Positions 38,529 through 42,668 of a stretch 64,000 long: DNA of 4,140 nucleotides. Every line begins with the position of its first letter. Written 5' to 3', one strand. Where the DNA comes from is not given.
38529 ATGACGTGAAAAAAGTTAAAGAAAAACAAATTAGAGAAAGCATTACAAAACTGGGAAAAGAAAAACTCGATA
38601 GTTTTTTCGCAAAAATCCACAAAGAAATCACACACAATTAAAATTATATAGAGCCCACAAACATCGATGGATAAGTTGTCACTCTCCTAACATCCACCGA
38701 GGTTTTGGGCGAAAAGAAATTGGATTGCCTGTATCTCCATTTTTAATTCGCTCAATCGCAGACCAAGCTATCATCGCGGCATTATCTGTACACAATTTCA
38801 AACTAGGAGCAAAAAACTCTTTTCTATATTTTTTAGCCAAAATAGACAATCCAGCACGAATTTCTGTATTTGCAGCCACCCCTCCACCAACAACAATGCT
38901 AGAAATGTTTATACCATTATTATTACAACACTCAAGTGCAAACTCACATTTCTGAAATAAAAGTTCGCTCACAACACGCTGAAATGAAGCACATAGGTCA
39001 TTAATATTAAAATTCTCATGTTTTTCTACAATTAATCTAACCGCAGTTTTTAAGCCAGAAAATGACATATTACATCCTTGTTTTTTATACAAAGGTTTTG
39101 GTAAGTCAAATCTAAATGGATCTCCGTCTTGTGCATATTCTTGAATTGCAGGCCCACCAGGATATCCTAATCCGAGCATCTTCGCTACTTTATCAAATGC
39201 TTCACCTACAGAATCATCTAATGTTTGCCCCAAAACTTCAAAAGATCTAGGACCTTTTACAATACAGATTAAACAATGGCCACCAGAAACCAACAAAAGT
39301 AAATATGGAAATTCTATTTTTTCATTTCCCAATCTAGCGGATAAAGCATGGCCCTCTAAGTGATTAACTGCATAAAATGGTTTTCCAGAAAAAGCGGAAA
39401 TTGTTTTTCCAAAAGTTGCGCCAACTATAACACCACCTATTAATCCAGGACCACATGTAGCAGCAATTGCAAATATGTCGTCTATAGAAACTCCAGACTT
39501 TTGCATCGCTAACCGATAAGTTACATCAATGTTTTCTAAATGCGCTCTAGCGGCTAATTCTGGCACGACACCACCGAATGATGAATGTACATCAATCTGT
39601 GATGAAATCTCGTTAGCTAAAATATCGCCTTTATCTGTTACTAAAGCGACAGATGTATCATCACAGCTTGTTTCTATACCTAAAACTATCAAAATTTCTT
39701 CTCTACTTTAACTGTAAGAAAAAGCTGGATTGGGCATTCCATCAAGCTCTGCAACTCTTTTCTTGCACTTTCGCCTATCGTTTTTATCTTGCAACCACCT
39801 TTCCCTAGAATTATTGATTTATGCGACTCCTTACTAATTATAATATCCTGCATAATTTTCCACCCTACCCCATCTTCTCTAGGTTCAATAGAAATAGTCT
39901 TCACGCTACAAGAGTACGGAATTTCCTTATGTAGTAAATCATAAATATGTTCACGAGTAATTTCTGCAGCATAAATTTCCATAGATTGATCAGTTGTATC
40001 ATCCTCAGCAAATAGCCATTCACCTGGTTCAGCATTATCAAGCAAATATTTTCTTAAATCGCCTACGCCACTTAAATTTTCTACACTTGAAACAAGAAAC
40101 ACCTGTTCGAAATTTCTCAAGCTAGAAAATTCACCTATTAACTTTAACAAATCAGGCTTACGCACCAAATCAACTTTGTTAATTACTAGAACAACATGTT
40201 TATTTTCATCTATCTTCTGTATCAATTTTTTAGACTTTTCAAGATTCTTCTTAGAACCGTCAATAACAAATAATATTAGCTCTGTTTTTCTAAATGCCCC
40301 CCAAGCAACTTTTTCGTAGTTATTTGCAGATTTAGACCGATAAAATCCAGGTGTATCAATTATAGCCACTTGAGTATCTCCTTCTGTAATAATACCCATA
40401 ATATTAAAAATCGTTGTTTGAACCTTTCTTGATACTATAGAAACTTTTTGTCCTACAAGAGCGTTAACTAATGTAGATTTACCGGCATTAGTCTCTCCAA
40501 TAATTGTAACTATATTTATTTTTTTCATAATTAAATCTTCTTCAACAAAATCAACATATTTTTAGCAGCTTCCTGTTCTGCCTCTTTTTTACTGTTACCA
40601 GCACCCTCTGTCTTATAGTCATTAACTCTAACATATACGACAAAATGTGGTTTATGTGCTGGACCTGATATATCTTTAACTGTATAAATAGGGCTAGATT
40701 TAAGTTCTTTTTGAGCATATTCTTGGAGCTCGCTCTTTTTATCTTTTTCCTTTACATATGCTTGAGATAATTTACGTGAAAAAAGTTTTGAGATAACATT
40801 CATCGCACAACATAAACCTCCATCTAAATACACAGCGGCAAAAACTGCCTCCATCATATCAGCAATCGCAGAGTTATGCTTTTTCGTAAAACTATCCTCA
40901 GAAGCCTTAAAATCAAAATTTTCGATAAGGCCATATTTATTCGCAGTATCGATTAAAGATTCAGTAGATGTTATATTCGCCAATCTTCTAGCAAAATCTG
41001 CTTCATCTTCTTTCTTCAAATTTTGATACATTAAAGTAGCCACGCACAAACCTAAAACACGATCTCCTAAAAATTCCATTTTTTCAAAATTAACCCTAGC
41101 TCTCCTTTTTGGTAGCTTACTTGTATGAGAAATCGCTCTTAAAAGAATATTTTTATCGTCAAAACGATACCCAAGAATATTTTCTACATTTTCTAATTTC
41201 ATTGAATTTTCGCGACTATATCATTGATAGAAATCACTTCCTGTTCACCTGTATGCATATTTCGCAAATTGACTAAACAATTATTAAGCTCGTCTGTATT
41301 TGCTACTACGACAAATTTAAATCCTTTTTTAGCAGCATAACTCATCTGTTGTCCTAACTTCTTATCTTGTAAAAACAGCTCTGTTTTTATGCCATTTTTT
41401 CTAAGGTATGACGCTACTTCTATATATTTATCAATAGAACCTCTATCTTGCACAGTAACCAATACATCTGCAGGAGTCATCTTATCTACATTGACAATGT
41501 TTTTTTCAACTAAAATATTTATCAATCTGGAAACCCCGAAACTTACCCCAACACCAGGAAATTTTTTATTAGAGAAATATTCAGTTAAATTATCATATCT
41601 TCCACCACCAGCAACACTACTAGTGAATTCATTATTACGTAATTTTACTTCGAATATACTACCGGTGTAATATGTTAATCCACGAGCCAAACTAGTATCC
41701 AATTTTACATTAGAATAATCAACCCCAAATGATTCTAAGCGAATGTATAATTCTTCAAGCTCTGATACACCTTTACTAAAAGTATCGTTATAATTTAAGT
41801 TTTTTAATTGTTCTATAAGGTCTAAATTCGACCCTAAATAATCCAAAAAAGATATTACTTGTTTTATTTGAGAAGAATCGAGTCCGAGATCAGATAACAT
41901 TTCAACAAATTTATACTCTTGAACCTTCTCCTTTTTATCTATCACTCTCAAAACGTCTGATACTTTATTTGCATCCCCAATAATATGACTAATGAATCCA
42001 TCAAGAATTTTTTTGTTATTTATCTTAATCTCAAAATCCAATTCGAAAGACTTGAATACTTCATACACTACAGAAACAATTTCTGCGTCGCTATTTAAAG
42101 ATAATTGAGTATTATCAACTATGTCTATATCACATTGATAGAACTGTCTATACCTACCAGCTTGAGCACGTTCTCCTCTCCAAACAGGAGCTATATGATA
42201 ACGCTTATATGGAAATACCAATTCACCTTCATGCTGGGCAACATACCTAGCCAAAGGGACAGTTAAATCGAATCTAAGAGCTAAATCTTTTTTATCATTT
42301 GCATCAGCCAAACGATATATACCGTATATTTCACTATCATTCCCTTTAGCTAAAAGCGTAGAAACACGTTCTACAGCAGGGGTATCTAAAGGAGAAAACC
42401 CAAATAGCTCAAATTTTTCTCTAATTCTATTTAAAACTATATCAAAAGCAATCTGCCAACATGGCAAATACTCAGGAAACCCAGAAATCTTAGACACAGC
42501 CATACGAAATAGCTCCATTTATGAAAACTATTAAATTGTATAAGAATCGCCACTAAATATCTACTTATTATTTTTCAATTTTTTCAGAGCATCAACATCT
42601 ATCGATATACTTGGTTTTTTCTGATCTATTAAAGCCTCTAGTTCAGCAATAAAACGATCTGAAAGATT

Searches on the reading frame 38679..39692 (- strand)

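Call 43: search_protein_families(library=ncbifam, proteins=[window:38679-39692:-], max_evalue=0.00001)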
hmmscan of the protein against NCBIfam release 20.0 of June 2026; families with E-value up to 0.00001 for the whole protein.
window:38679-39692:- (337 aa): 5 families
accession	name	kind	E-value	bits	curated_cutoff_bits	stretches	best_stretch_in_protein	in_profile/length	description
TIGR03723.1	T6A_TsaD_YgjD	equivalog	1.3e-120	402.3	296.1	1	3-316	1-313/314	tRNA (adenosine(37)-N6)-threonylcarbamoyltransferase complex transferase subunit TsaD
TIGR00329.1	gcp_kae1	subfamily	2e-95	319.6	207.8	1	4-309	1-305/305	tRNA (adenosine(37)-N6)-threonylcarbamoyltransferase complex transferase subunit TsaD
TIGR03722.2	arch_KAE1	equivalog_domain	5.8e-56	189.9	375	1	3-328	1-309/323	KEOPS complex N(6)-L-threonylcarbamoyladenine synthase Kae1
NF007174.0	PRK09605.1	equivalog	3.4e-52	177.6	447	1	1-321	1-304/535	bifunctional N(6)-L-threonylcarbamoyladenine synthase/serine/threonine protein kinase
TIGR03725.1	T6A_YeaZ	equivalog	5.5e-11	42.8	69.3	1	3-124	1-106/212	tRNA (adenosine(37)-N6)-threonylcarbamoyltransferase complex dimerization subunit type 1 TsaB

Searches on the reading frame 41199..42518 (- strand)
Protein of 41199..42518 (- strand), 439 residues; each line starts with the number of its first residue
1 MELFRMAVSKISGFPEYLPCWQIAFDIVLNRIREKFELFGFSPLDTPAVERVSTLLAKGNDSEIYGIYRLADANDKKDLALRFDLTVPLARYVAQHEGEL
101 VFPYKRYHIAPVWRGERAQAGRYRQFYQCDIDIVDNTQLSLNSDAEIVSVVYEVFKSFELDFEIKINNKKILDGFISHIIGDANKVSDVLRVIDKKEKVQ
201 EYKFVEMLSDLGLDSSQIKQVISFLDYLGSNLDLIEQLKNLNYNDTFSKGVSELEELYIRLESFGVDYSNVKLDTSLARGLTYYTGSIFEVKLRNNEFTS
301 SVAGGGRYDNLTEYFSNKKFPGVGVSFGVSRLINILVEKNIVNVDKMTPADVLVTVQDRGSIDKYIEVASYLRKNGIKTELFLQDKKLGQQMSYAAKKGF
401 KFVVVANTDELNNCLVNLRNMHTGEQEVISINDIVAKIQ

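Call 43: search_protein_families(library=ncbifam, proteins=[window:41199-42518:-], max_evalue=0.00001)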
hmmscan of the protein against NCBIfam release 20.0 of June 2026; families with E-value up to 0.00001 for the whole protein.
window:41199-42518:- (439 aa): 21 families
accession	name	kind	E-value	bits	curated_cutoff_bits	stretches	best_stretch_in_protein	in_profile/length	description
TIGR00442.1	hisS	equivalog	3.5e-111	372.1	286.75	1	10-430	2-405/406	histidine--tRNA ligase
NF009085.0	PRK12420.1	equivalog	4.7e-81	273.3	540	1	8-434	4-422/426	histidine--tRNA ligase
TIGR00443.1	hisZ_biosyn_reg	equivalog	1.6e-52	178.5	271.65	1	30-336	16-312/314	ATP phosphoribosyltransferase regulatory subunit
NF008941.0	PRK12292.2-4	equivalog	1.1e-42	146.4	447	1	10-379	9-360/393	ATP phosphoribosyltransferase regulatory subunit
NF008940.0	PRK12292.2-3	equivalog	1.8e-35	122.5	450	1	30-405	25-390/404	ATP phosphoribosyltransferase regulatory subunit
NF008936.0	PRK12292.1-3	equivalog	4.1e-35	121.4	492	1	29-411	26-396/406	ATP phosphoribosyltransferase regulatory subunit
NF008942.0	PRK12292.2-5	equivalog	8.1e-35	120.3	643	1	13-435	14-424/434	ATP phosphoribosyltransferase regulatory subunit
NF008953.0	PRK12295.1-6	equivalog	4.3e-25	88.5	384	2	212-333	252-376/384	ATP phosphoribosyltransferase regulatory subunit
NF008945.0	PRK12292.3-3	equivalog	8e-23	81.1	409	1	28-407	20-359/368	ATP phosphoribosyltransferase regulatory subunit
NF008939.0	PRK12292.2-1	equivalog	4.6e-21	75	335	1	28-385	23-368/391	ATP phosphoribosyltransferase regulatory subunit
NF009086.0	PRK12421.1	equivalog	6.5e-16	58.3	318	1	31-383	30-362/389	ATP phosphoribosyltransferase regulatory subunit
NF008935.0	PRK12292.1-1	equivalog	6.8e-15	54.9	350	1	29-339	25-320/382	ATP phosphoribosyltransferase regulatory subunit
NF008950.0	PRK12295.1-3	equivalog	9e-15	54.9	492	1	262-333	305-375/387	ATP phosphoribosyltransferase regulatory subunit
NF008952.0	PRK12295.1-5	equivalog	5.4e-13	48.9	360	1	235-324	255-347/363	ATP phosphoribosyltransferase regulatory subunit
NF008951.0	PRK12295.1-4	equivalog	1.5e-12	47.1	364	1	251-333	286-367/374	ATP phosphoribosyltransferase regulatory subunit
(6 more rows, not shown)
